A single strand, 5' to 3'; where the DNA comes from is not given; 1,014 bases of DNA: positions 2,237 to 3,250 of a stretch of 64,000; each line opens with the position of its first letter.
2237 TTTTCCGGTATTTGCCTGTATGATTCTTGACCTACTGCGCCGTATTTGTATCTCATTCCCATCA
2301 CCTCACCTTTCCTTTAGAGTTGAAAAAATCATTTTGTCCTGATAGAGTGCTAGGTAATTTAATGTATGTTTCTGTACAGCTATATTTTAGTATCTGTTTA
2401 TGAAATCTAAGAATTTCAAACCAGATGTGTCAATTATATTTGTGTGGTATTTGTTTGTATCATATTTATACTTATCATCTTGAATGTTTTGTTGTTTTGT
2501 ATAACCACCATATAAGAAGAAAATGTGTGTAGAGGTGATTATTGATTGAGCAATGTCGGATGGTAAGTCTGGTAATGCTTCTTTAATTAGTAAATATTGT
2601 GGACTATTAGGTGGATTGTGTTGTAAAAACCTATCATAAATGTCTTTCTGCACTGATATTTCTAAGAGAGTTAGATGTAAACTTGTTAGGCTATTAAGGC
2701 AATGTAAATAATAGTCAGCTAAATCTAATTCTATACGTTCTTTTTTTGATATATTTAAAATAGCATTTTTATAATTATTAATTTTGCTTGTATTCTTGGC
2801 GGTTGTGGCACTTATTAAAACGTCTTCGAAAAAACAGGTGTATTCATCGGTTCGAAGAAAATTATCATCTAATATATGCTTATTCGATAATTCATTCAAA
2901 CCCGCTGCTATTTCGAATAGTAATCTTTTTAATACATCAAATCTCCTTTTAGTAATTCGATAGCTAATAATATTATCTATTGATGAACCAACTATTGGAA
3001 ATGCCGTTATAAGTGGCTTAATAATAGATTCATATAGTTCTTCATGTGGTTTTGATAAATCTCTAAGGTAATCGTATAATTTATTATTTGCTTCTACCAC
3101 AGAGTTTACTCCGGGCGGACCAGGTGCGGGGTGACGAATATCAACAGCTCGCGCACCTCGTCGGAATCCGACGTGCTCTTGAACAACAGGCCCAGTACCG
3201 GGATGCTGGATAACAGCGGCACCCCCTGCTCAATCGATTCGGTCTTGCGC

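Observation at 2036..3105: Low-GC two-gene islet (237-aa orphan + 86-aa zinc-ribbon protein) inserted between pilQ and a convergent DUF3795 gene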

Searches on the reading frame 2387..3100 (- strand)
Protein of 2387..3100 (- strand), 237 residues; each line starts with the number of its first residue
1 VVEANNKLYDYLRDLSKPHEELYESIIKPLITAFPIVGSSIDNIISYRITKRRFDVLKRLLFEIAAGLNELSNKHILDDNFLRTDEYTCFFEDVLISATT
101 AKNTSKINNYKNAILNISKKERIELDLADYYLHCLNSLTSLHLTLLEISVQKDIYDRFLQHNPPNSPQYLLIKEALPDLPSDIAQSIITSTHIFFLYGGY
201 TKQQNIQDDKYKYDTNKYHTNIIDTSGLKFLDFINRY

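Call 4: search_protein_families(library=pfam, proteins=[window:2387-3100:-], max_evalue=1)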
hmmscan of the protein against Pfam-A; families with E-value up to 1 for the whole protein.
window:2387-3100:- (237 aa): 1 family
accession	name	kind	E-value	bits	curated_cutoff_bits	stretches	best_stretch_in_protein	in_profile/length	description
PF24681.1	Kelch_KLHDC2_KLHL20_DRC7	-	0.25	11.1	50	1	191-227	62-98/221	KLHDC2/KLHL20/DRC7 Kelch-repeats domain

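Call 5: search_protein_families(library=padloc, proteins=[window:2387-3100:-], max_evalue=1)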
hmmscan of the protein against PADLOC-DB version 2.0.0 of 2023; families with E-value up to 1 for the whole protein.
window:2387-3100:- (237 aa): 0 families

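Call 6: search_protein_families(library=ncbifam, proteins=[window:2387-3100:-], max_evalue=1)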
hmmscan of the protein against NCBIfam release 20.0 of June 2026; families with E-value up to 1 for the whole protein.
window:2387-3100:- (237 aa): 1 family
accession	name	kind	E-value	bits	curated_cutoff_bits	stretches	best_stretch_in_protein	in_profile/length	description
NF041854.1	ABC_perm_YbbP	equivalog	0.11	10.4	999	1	138-175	462-498/806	putative ABC transporter permease subunit YbbP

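Call 7: search_protein_families(library=phrogs, proteins=[window:2387-3100:-], max_evalue=1)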
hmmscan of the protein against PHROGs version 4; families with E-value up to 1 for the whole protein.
window:2387-3100:- (237 aa): 2 families
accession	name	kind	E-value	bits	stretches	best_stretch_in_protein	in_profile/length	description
phrog_11520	-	unknown function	0.011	16.5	1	35-156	50-166/280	-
phrog_21830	-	unknown function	0.23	12.7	1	9-100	61-145/166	-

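Call 8: find_homologous_proteins(query=window:2387-3100:-, max_evalue=0.01)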
Query window:2387-3100:- (237 aa): 2 proteins with E <= 0.01 among 446 candidates.
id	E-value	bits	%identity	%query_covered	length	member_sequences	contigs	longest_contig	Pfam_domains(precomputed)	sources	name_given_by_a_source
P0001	7.2e-151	518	100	100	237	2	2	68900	-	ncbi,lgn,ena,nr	ncbi:MAG TPA: hypothetical protein VM054_10425 [bacterium]|nr:hypothetical protein [bacterium]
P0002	8.0e-116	403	75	100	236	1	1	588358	-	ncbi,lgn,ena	-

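Call 9: search_solved_structures(query=window:2387-3100:-, max_evalue=10)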
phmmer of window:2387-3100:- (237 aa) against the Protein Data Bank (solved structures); distinct sequences matched with E-value up to 10: 3.
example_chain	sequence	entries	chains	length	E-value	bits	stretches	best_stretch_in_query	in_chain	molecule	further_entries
8hhv_A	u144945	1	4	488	1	12.2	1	144-209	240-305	endo-alpha-D-arabinanase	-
8ic1_A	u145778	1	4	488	1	12.2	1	144-209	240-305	endo-alpha-D-arabinanase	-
9ge6_A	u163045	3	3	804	1.7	11.4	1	139-176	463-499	Uncharacterized ABC transporter permease YbbP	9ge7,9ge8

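Call 10: find_encoding_contigs(protein=P0002, flank=10000, max_places=6)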
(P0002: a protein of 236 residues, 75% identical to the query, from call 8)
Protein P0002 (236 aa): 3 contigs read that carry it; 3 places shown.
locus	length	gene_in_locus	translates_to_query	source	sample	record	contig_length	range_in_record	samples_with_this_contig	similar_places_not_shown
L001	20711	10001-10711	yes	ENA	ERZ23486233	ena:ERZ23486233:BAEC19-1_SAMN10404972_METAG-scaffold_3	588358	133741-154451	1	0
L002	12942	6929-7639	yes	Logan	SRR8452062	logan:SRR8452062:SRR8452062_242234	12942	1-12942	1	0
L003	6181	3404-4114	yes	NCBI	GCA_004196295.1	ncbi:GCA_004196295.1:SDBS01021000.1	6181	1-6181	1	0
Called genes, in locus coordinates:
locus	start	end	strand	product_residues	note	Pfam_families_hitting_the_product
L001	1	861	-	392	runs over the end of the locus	-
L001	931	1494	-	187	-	PF07027:DUF1318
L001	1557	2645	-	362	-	-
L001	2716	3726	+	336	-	PF21694:DNA_pol3_delta_C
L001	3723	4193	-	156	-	-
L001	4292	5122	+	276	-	PF00188:CAP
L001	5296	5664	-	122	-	PF22746:SHOCT-like_DUF2089-C (weak)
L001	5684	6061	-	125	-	PF22746:SHOCT-like_DUF2089-C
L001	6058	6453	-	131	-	PF22747:Zn_ribbon_DUF2089, PF09862:DUF2089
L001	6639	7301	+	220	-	PF01725:Ham1p_like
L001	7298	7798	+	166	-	PF04390:LptE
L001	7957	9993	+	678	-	PF11741:AMIN, PF21305:type_II_gspD_N0 (weak), PF07660:STN, PF03958:Secretin_N, PF00263:Secretin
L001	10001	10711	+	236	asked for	-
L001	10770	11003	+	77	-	-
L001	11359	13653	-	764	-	PF00317:Ribonuc_red_lgN, PF02867:Ribonuc_red_lgC, PF12637:TSCPD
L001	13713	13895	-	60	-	-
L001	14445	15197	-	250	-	PF13353:Fer4_12 (weak), PF04055:Radical_SAM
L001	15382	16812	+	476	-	PF00089:Trypsin, PF13365:Trypsin_2, PF00595:PDZ, PF13180:PDZ_2, PF17820:PDZ_6 (weak), PF00595:PDZ, PF13180:PDZ_2, PF17820:PDZ_6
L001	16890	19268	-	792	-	PF01839:FG-GAP (faint), PF13517:FG-GAP_3, PF13860:FlgD_ig (faint), PF18962:Por_Secre_tail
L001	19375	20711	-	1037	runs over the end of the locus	PF04234:CopC (faint), PF00082:Peptidase_S8, PF28171:MAP_0585 (faint), PF13205:Big_5, PF13860:FlgD_ig (faint), PF18962:Por_Secre_tail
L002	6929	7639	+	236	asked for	-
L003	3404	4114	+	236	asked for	-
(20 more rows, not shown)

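Call 30: search_protein_representatives(alignment_id=A1)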
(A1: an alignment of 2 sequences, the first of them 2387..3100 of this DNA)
Query: 2 sequences, 237 profile positions. Proteins with E-value up to 0.001 (for the whole library): 100; up to 1e-10: 4; up to 1e-30: 1. The best 100 are listed.
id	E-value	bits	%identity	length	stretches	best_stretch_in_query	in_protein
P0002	6.1e-149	510.5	-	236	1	2-237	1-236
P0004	6.7e-24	101.2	-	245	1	6-237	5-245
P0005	8.9e-13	64.8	-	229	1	22-173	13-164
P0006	5.5e-11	58.9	-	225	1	14-197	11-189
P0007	1.0e-09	54.8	-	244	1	7-159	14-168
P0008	4.4e-09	52.7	-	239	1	21-184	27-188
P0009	1.0e-07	48.2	-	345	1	25-148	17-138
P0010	1.2e-07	48.0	-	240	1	35-147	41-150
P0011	1.7e-07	47.5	-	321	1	23-147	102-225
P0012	1.7e-07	47.5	-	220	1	21-160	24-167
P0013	1.9e-07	47.4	-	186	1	24-153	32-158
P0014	2.5e-07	46.9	-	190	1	13-149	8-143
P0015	5.0e-07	46.0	-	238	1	20-191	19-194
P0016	5.4e-07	45.9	-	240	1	24-144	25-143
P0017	6.0e-07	45.7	-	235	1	6-155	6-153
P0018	6.5e-07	45.6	-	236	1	8-196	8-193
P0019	7.2e-07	45.5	-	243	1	26-152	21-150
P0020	7.3e-07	45.4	-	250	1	22-148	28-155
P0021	9.2e-07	45.1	-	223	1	17-152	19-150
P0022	3.8e-06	43.1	-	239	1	23-148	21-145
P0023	4.5e-06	42.9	-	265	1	15-152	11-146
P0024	8.2e-06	42.0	-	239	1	19-148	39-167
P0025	8.3e-06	42.0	-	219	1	23-234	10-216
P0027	9.7e-06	41.8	-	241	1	20-146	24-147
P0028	1.2e-05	41.5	-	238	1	26-155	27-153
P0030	2.3e-05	40.5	-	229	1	13-148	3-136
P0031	2.4e-05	40.5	-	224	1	26-152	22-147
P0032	2.5e-05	40.4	-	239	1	13-147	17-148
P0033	2.6e-05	40.3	-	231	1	18-150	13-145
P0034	2.8e-05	40.3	-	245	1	24-187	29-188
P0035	3.0e-05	40.1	-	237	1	25-235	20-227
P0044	6.3e-05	39.1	-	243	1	24-148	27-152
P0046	7.6e-05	38.8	-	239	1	5-155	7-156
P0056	1.3e-04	38.0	-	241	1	27-148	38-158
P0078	3.2e-04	36.8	-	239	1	11-150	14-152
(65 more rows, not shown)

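Call 32: search_protein_families(library=pfam, alignment_id=A2, max_evalue=0.01)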
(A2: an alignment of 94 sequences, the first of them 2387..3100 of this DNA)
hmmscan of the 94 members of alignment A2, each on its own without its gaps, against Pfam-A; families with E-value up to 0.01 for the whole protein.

A. member 1, window:2387-3100:- (237 aa): 0 families

B. families by the number of members that match (of 94 scanned): 17 families
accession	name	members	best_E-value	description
PF14337.13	Abi_alpha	17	6.3e-08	Abortive infection alpha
PF10711.15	DUF2513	2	0.0014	Hypothetical protein (DUF2513)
PF02845.22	CUE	2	0.003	CUE domain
PF06295.17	ZapG-like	1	0.00026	Z-ring associated protein G-like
PF03670.18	UPF0184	1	0.00045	Uncharacterised protein family (UPF0184)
PF16581.11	HIGH_NTase1_ass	1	0.00067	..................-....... C-terminal region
PF02627.25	CMD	1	0.0007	Carboxymuconolactone decarboxylase family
PF19034.5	RnlA-toxin_DBD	1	0.00071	RNase LS, bacterial toxin DBD domain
PF11435.13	She2p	1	0.0025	RNA binding protein She2p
PF07516.18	SecA_SW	1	0.0041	SecA Wing and Scaffold domain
PF08807.15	DUF1798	1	0.0055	Bacterial domain of unknown function (DUF1798)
PF22718.1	SNaCT13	1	0.0062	Short NACHT-associated C-Terminal domain, family 13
PF21796.3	Cac1_C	1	0.0075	Chromatin assembly factor 1 subunit Cac1, C-terminal domain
PF15565.11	Imm30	1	0.0086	Immunity protein 30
PF13631.11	Cytochrom_B_N_2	1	0.0091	Cytochrome b(N-terminal)/b6/petB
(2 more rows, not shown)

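Call 33: search_protein_families(library=padloc, alignment_id=A2, max_evalue=0.01)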
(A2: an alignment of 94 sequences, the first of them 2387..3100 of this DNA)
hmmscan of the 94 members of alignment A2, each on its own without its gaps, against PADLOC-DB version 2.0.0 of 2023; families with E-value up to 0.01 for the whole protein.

A. member 1, window:2387-3100:- (237 aa): 0 families

B. families by the number of members that match (of 94 scanned): 11 families
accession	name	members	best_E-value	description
PDLC04409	PDC-M09B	3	0.0008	-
PDLC03841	LeoBC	1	0.00018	-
PDLC03770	RT_UG31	1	0.00032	DRT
PDLC01517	Cmr5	1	0.0014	CAS-III-C; effector_SS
PDLC01758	Cas3b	1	0.0018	-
PDLC00469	JetB1|JetB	1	0.0024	DUF4194 domain; MukE-like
PDLC00386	SduA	1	0.0041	DUF4263 domain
PDLC01661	Cas13Nterm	1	0.0049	Cas effector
PDLC01660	Cas13Cterm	1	0.0063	Cas effector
PDLC02819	DpdC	1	0.0084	DpdC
PDLC01268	CasR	1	0.01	"CAS-I,CAS-II,CAS-III,CAS-IV,CAS-V,CAS-VI; associated_signaling"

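Call 35: search_protein_families(library=pfam, proteins=[P0004, P0005, P0006, P0007, P0008, P0009, P0010, P0011, P0012, P0013], max_evalue=1)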
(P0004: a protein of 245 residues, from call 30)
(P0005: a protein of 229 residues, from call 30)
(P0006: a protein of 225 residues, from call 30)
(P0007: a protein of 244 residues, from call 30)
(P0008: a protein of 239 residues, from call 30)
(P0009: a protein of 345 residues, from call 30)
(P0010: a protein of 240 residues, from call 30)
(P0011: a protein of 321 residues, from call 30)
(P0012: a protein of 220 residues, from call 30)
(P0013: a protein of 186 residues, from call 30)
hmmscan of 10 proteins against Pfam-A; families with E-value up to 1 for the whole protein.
P0004 (245 aa): 2 families
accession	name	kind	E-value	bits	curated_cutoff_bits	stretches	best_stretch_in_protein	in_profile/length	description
PF02214.28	BTB_2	-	0.047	14.5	21.4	1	54-96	47-88/94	BTB/POZ domain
PF24342.1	OB_DEPS-1_2nd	-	0.048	14.3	27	1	173-221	22-68/77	P-granule-associated protein DEPS-1, second OB-fold domain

P0005 (229 aa): 0 families

P0006 (225 aa): 1 family
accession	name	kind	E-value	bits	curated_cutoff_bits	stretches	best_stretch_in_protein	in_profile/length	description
PF02845.22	CUE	-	0.069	13.3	21.1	1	161-179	5-23/42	CUE domain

P0007 (244 aa): 3 families
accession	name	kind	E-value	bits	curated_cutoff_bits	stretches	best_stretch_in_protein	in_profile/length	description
PF14337.13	Abi_alpha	-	0.00035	21.1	29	1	99-213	31-149/196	Abortive infection alpha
PF18167.6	Sa_NUDIX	-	0.082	13.2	25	1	73-146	89-162/199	SMODS-associated NUDIX domain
PF22316.2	ABhydrolase-like_N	-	0.42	11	27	0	50-93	4-47/106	A/B hydrolase-like, N-terminal domain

P0008 (239 aa): 1 family
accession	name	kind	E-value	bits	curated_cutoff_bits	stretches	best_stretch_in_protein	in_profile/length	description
PF03063.25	Prismane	-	0.34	9.9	27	1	38-125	39-128/513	Prismane/CO dehydrogenase family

P0009 (345 aa): 2 families
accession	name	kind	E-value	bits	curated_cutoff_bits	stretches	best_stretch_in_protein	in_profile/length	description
PF05724.17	TPMT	-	0.17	12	26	1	116-191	132-207/218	Thiopurine S-methyltransferase (TPMT)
PF18844.6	baeRF_family2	-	0.83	10.2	26.9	0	50-102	93-145/149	Bacterial archaeo-eukaryotic release factor family 2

P0010 (240 aa): 1 family
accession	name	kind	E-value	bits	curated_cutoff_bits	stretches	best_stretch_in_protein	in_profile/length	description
PF11836.14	Phage_TAC_11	-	0.064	13.8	27.8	1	59-111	19-71/96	Phage tail tube protein, GTA-gp10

P0011 (321 aa): 3 families
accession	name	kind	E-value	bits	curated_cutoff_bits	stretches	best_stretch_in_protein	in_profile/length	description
PF13991.11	BssS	-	0.022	15.3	27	1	120-158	31-69/72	BssS protein family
PF11961.13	DUF3475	-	0.023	15.2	29.7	1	35-57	12-34/57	Domain of unknown function (DUF3475)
PF17190.9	RecG_N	-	0.2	12.8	23.1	1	135-186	22-75/89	RecG N-terminal helical domain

P0012 (220 aa): 1 family
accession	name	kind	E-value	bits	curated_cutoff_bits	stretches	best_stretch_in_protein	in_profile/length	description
PF00522.23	VPR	-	0.049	14.1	25.5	1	92-149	15-74/83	VPR/VPX protein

P0013 (186 aa): 0 families

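Call 36: search_solved_structures(query=A2, max_evalue=10)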
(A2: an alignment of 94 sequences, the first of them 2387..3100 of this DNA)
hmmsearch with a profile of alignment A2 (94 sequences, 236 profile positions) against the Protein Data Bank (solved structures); distinct sequences matched with E-value up to 10: 27.
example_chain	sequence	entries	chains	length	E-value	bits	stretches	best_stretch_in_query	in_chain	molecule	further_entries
7fdp_A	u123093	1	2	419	0.0021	20.6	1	22-72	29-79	Insecticidal protein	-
7jty_B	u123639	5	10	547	0.014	17.9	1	53-102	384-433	Glucosidase 2 subunit beta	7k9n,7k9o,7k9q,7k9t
7kad_B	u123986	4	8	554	0.015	17.9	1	53-102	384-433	Glucosidase 2 subunit beta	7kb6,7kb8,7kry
3x0u_A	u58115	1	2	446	0.016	17.8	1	21-76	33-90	Uncharacterized protein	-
4xng_A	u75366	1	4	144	0.02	17.4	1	36-80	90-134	Uncharacterized protein MG218.1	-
9qbc_A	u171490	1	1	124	0.033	16.7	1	144-227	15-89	PadR-family transcriptional regulator PadR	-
4i7h_A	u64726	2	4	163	0.064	15.8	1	129-203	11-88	peroxide stress sensing regulator | Peroxide stress regulator PerR, FUR family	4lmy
1usd_A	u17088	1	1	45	0.064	15.8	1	157-192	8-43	VASODILATOR-STIMULATED PHOSPHOPROTEIN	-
9qbd_A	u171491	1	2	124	0.09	15.3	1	144-226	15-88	PadR-family transcriptional regulator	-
1use_A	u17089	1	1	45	0.09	15.3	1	157-192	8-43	VASODILATOR-STIMULATED PHOSPHOPROTEIN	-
8d2j_B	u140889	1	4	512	0.17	14.4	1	18-57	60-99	IPD113_Cow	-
3k10_A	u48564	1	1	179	0.17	14.4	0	169-202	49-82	Protein STN1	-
3key_A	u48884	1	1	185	0.19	14.3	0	169-202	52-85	Protein STN1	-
5dym_A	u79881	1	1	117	0.23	13.9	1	165-228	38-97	PadR-family transcriptional regulator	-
8d43_B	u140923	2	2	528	0.28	13.7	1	53-102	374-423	Glucosidase 2 subunit beta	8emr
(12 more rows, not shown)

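Call 41: find_encoding_contigs(protein=P0004, flank=6000, max_places=4)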
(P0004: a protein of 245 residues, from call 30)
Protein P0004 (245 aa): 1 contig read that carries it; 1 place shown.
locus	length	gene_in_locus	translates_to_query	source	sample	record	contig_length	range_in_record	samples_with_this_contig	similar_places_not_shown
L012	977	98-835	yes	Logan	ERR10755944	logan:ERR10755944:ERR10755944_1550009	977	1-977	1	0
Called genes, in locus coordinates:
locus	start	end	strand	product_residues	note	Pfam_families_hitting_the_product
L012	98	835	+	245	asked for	-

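Call 42: find_encoding_contigs(protein=P0005, flank=6000, max_places=4)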
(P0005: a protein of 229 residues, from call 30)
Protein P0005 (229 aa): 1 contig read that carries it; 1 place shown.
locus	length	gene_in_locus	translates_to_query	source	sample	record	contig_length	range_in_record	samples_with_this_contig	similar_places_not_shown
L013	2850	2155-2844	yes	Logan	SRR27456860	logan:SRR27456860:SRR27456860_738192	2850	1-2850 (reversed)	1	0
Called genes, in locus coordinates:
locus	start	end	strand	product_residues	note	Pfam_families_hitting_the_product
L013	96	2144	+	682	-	PF11741:AMIN (weak), PF21305:type_II_gspD_N0 (faint), PF07660:STN, PF03958:Secretin_N, PF00263:Secretin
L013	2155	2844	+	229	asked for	-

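Call 43: find_encoding_contigs(protein=P0006, flank=6000, max_places=4)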
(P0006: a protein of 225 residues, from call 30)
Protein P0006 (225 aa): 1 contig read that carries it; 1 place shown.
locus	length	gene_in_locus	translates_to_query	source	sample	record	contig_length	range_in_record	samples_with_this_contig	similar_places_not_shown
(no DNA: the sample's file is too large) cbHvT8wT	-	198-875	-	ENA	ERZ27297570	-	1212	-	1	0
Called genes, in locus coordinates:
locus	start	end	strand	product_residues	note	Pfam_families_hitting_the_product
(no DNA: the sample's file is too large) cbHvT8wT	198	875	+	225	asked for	-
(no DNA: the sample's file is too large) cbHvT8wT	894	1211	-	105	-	?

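Call 45: predict_structure(alignment_id=A2)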
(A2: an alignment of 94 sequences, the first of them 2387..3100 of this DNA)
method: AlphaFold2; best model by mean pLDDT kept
length: 237 residues; sequences in the alignment: 94
mean_pLDDT: 86.9   pTM: 0.81
mean pLDDT of the five models: 86.9, 84.0, 82.4, 81.0, 80.4
residues with pLDDT >= 90: 147; 70-90: 57; 50-70: 30; < 50: 3
segments of 3 or more residues with pLDDT < 50: none
pLDDT, mean of each block of 10 residues (from residue 1): 71 69 70 76 82 92 95 98 98 97 96 98 97 97 93 92 92 95 95 81 54 71 89 88
secondary structure, 60 per line:
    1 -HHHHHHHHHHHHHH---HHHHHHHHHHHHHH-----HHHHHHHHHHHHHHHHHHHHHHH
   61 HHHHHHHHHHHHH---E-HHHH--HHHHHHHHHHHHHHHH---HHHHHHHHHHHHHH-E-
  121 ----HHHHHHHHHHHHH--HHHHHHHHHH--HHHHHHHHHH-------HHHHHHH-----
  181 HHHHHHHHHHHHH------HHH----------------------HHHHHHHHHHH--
elements in order: H2-15 H19-32 H38-73 H79-82 H85-100 H104-117 H125-137 H140-149 H152-161 H169-175 H181-193 H225-235

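Call 55: find_encoding_contigs(protein=P0007, flank=6000, max_places=3)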
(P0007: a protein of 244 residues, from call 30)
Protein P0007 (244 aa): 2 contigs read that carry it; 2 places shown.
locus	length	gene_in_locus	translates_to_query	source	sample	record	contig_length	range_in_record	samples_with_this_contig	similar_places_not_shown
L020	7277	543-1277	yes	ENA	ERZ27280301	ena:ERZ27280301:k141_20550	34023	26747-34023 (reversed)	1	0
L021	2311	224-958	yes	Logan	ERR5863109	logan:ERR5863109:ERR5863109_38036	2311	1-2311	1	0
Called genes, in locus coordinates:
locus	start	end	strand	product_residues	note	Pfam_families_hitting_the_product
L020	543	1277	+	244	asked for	-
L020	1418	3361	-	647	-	PF13292:DXP_synthase_N, PF02779:Transket_pyr, PF02780:Transketolase_C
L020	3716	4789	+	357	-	PF07690:MFS_1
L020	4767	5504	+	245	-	PF03740:PdxJ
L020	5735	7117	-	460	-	PF00324:AA_permease, PF13520:AA_permease_2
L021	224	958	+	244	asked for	-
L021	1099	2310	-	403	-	?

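Call 56: find_encoding_contigs(protein=P0008, flank=6000, max_places=3)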
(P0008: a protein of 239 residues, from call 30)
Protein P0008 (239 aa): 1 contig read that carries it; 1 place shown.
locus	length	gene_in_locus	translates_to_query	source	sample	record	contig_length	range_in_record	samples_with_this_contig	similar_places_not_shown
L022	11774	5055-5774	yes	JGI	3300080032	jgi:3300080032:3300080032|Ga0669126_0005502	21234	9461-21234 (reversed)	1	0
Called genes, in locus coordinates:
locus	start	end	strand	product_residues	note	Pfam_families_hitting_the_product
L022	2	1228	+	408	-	?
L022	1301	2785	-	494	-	PF13229:Beta_helix (weak)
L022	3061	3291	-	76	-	PF01370:Epimerase (weak)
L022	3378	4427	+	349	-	PF01385:OrfB_IS605 (weak), PF07282:Cas12f1-like_TNB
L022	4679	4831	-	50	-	-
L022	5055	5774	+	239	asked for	-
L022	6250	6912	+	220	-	-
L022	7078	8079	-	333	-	-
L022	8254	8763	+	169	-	-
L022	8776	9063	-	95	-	-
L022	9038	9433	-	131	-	-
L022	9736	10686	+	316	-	-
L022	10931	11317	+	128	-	-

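Call 57: find_encoding_contigs(protein=P0018, flank=6000, max_places=3)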
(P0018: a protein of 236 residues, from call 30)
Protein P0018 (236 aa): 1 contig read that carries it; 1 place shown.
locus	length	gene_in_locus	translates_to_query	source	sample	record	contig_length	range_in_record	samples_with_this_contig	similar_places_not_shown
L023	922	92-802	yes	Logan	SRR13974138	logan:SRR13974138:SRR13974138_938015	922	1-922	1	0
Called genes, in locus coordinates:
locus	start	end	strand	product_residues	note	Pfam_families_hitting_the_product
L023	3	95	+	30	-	?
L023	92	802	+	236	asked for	PF14337:Abi_alpha (weak)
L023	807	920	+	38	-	?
